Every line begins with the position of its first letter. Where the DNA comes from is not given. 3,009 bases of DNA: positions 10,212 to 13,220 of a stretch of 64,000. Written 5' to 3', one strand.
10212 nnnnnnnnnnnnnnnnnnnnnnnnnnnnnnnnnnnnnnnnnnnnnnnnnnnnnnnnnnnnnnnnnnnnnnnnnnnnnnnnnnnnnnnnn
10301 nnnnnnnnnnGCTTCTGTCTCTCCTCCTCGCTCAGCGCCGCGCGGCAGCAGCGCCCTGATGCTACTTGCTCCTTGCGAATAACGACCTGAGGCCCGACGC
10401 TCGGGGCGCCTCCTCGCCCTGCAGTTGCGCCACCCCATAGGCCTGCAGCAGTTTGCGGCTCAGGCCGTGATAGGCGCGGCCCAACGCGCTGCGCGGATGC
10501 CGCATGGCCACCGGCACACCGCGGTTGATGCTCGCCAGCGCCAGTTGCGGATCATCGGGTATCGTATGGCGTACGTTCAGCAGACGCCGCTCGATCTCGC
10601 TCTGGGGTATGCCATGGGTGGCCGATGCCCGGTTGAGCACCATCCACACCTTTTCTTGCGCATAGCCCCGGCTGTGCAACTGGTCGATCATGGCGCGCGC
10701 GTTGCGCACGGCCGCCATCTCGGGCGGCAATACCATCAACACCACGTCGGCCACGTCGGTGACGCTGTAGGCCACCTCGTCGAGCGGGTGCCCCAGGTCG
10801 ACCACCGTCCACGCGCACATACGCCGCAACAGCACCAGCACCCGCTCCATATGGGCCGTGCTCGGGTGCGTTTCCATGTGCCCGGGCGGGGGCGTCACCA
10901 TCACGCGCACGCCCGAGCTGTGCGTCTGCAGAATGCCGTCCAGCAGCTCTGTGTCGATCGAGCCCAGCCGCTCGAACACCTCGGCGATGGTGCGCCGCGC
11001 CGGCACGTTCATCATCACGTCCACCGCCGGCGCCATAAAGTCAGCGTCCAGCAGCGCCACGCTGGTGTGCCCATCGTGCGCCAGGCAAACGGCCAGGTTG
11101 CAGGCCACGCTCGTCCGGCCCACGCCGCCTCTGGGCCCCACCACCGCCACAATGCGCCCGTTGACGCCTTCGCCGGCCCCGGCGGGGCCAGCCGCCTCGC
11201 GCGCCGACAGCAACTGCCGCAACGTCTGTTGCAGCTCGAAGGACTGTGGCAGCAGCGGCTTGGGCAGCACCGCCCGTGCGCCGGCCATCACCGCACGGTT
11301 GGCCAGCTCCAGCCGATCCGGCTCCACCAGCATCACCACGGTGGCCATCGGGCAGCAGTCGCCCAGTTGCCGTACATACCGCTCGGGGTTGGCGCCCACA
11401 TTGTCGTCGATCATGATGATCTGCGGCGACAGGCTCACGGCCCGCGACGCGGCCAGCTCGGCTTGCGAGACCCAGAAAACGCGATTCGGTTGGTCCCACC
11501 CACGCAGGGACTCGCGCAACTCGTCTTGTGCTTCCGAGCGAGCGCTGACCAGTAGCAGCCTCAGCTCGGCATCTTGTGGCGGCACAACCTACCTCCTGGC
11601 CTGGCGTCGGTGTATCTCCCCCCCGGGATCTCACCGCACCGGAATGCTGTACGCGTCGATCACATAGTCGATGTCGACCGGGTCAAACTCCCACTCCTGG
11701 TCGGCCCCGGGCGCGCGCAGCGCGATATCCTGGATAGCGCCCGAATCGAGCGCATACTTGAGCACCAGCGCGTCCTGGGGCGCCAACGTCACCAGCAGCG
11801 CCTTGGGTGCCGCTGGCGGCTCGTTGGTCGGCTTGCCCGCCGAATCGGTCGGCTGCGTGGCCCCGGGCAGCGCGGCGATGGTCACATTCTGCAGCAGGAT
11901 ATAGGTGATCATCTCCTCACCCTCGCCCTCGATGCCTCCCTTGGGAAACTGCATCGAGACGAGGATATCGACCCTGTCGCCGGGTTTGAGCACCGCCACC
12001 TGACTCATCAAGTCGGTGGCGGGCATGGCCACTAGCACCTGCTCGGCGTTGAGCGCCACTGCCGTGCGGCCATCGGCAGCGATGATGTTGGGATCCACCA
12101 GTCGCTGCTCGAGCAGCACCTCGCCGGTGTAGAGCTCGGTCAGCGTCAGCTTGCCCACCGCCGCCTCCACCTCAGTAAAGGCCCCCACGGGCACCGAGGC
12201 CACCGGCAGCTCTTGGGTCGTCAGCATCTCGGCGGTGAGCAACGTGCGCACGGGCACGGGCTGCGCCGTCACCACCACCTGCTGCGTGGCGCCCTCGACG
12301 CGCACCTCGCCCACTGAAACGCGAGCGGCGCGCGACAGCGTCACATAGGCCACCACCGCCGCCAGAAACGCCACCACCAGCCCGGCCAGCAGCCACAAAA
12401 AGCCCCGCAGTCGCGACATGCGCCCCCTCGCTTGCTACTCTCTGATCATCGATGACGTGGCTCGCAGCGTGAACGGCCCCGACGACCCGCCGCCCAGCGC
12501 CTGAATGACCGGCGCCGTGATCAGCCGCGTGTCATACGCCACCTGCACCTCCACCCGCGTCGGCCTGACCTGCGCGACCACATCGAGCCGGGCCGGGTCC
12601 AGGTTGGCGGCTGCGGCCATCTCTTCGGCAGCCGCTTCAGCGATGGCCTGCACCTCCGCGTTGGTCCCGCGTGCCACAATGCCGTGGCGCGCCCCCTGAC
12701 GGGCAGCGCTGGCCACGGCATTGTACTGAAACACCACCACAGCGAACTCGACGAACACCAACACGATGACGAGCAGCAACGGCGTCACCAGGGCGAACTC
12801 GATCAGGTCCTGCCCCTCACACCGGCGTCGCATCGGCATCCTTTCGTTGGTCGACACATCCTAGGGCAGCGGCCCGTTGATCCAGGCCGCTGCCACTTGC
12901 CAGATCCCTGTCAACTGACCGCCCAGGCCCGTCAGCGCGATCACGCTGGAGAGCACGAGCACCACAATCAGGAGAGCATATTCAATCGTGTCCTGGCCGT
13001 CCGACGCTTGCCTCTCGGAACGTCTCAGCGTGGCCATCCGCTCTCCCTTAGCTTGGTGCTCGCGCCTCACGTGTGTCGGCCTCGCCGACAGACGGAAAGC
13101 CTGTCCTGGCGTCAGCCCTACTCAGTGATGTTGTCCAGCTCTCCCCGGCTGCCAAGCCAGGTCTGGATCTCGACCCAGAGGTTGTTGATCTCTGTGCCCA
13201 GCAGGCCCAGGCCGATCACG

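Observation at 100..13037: Complete secretin-less (monoderm-type) Tad/Flp pilus operon with non-canonical gene order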

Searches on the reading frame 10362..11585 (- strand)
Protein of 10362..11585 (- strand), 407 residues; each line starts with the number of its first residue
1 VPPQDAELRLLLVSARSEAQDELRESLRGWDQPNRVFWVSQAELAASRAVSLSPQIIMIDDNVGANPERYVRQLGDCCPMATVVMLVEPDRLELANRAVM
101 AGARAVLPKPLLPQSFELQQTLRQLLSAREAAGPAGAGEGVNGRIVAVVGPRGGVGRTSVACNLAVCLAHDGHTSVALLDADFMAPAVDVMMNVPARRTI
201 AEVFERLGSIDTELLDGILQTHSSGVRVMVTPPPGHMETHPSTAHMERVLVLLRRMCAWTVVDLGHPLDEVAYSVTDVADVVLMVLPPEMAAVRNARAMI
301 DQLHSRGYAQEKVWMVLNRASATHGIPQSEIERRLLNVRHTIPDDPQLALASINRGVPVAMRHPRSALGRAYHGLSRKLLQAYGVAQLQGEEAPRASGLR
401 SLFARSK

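Call 4: search_protein_families(library=pfam, proteins=[window:10362-11585:-], max_evalue=0.01)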
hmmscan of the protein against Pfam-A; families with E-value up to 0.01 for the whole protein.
window:10362-11585:- (407 aa): 7 families
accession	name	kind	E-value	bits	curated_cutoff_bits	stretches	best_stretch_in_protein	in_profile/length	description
PF10609.15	ParA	-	5e-10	39.6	27.1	1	144-199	4-58/246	NUBPL iron-transfer P-loop NTPase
PF01656.29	CbiA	-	2.4e-08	34.4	25.4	1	146-352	1-119/125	CobQ/CobB/MinD/ParA nucleotide binding domain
PF13614.12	AAA_31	-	1.8e-05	25.2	27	1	144-189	2-46/177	AAA domain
PF00142.24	Fer4_NifH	-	0.00045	20.2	25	1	145-234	2-91/271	4Fe-4S iron sulfur cluster binding proteins, NifH/frxC family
PF06564.18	CBP_BcsQ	-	0.00051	20.1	21.3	0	145-180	3-37/234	Cellulose biosynthesis protein BcsQ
PF13481.12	AAA_25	-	0.0013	18.8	27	0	143-173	33-61/195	AAA domain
PF02374.21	ArsA_ATPase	-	0.0036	17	24.3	1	148-176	5-33/305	Anion-transporting ATPase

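Call 48: search_protein_families(library=ncbifam, proteins=[window:10362-11585:-], max_evalue=0.01)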
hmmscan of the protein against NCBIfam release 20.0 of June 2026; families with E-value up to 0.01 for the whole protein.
window:10362-11585:- (407 aa): 16 families
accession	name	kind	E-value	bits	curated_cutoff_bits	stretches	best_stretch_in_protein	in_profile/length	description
TIGR01969.1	minD_arch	subfamily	6.4e-19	68.1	201.75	1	144-382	1-233/251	cell division ATPase MinD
TIGR03815.1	CpaE_hom_Actino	equivalog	1.5e-17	63.7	154.45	1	45-370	30-331/340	septum site-determining protein Ssd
TIGR01968.1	minD_bact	equivalog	3.2e-16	59.5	212.9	1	144-380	2-237/261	septum site-determining protein MinD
NF041546.1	ParA_partition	equivalog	3.5e-12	46.3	180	2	145-243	1-94/203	ParA family partition ATPase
NF008669.0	PRK11670.1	equivalog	3.7e-09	35.9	348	1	139-200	104-163/369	iron-sulfur cluster carrier protein ApbC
TIGR03371.1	cellulose_yhjQ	equivalog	9.3e-09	35.1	157.85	1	145-321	3-179/246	cellulose biosynthesis protein BcsQ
NF041136.1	MrpORP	equivalog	1.4e-08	34.4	450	1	146-198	8-59/365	iron-sulfur cluster carrier protein MrpORP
TIGR03018.1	pepcterm_TyrKin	hypoth_equivalog_domain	3.1e-08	33.2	230.65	1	141-305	33-198/207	XrtA-associated tyrosine autokinase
NF047398.1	AAA_KGGVGR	domain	5e-08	33.5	90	1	144-198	3-56/190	KGGVGR-motif variant AAA ATPase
NF008079.0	PRK10818.1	equivalog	1.3e-05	24.6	508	1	144-311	3-168/270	septum site-determining protein MinD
TIGR03029.1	EpsG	equivalog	0.00013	21.2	313.8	1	143-215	103-172/274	chain length determinant protein tyrosine kinase EpsG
TIGR01005.1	eps_transp_fam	subfamily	0.0011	17.2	411.7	1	125-304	530-704/754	exopolysaccharide transport protein family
TIGR01007.1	eps_fam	subfamily_domain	0.0018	17.9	108.05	1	145-271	19-141/204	polysaccharide biosynthesis tyrosine autokinase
TIGR04291.1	arsen_driv_ArsA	equivalog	0.0022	16.8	650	1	152-183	11-41/565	arsenical pump-driving ATPase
TIGR00345.1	GET3_arsA_TRC40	subfamily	0.0038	16.8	135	1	149-176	2-29/299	TRC40/GET3/ArsA family transport-energizing ATPase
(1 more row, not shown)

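Call 58: search_protein_families(library=padloc, proteins=[window:10362-11585:-], max_evalue=0.01)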
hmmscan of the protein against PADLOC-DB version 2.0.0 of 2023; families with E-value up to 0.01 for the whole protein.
window:10362-11585:- (407 aa): 2 families
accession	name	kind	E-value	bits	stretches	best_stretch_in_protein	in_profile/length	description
PDLC04559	PDC-M28B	-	0.00071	16.7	1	146-192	131-176/438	-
PDLC04560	PDC-M28B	-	0.0034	14.8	1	143-193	14-63/327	-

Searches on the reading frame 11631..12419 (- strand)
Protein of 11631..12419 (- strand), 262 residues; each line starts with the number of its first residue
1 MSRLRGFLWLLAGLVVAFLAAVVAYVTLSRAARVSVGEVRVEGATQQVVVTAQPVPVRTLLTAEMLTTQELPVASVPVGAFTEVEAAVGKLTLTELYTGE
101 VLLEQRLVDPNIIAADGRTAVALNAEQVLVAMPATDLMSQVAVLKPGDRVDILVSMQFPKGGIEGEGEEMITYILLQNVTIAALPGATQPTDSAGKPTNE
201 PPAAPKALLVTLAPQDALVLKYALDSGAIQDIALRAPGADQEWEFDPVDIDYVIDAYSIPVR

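Call 4: search_protein_families(library=pfam, proteins=[window:11631-12419:-], max_evalue=0.01)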
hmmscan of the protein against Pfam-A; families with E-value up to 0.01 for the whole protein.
window:11631-12419:- (262 aa): 3 families
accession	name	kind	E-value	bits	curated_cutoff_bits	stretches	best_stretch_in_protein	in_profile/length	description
PF08666.17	SAF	-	3.2e-09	37.6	21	1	47-107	2-62/63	SAF domain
PF16976.10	RcpC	-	6e-09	36.3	28.8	1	120-230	4-110/114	Flp pilus assembly protein RcpC/CpaB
PF13144.11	ChapFlgA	-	1.9e-05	25.1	23.8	1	47-133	2-86/122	Chaperone for flagella basal body P-ring formation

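Call 48: search_protein_families(library=ncbifam, proteins=[window:11631-12419:-], max_evalue=0.01)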
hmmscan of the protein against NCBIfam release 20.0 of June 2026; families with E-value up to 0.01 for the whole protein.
window:11631-12419:- (262 aa): 2 families
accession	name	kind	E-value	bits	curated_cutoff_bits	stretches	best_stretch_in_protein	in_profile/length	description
TIGR03177.1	pilus_cpaB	equivalog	4.1e-28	98.3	71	1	10-241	4-219/262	Flp pilus assembly protein CpaB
TIGR03170.1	flgA_cterm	equivalog_domain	3.5e-09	36.7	54.65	1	44-133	11-100/137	flagellar basal body P-ring formation chaperone FlgA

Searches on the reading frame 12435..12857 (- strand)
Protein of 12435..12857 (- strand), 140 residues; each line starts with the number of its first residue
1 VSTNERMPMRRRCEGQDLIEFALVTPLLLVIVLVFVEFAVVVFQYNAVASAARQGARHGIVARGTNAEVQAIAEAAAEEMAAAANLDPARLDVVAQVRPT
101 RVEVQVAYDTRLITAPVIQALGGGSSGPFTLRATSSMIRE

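Call 4: search_protein_families(library=pfam, proteins=[window:12435-12857:-], max_evalue=0.01)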
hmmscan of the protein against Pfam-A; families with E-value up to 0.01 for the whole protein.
window:12435-12857:- (140 aa): 2 families
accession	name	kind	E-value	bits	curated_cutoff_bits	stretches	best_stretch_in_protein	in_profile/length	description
PF07811.17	TadE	-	2.9e-12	46.9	22.9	1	15-57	1-43/43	TadE-like protein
PF04273.18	BLH_phosphatase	-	0.0027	18.5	26.1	1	44-106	16-79/110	Beta-lactamase hydrolase-like protein, phosphatase-like domain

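Call 48: search_protein_families(library=ncbifam, proteins=[window:12435-12833:-], max_evalue=0.01)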
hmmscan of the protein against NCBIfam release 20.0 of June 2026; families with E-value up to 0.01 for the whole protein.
window:12435-12833:- (132 aa): 1 family
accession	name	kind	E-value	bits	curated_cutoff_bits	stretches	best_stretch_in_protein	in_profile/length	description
NF041390.1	TadE_Rv3655c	subfamily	0.00011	22.6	40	1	11-101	1-82/101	TadE family type IV pilus minor pilin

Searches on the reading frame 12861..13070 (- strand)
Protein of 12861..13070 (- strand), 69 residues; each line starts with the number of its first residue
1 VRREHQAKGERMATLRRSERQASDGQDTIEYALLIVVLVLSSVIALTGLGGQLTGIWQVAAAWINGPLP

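Call 4: search_protein_families(library=pfam, proteins=[window:12861-13070:-], max_evalue=0.01)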
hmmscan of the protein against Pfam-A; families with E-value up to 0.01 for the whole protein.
window:12861-13070:- (69 aa): 0 families

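Call 47: search_protein_families(library=pfam, proteins=[window:12861-13037:-], max_evalue=10)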
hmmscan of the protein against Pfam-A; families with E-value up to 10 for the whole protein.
window:12861-13037:- (58 aa): 1 family
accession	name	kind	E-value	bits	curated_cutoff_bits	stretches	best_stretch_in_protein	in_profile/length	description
PF14029.11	DUF4244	-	0.062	13.2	27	1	6-25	4-23/54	Protein of unknown function (DUF4244)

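Call 48: search_protein_families(library=ncbifam, proteins=[window:12861-13037:-], max_evalue=0.01)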
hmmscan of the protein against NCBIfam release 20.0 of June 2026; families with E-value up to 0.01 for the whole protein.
window:12861-13037:- (58 aa): 0 families
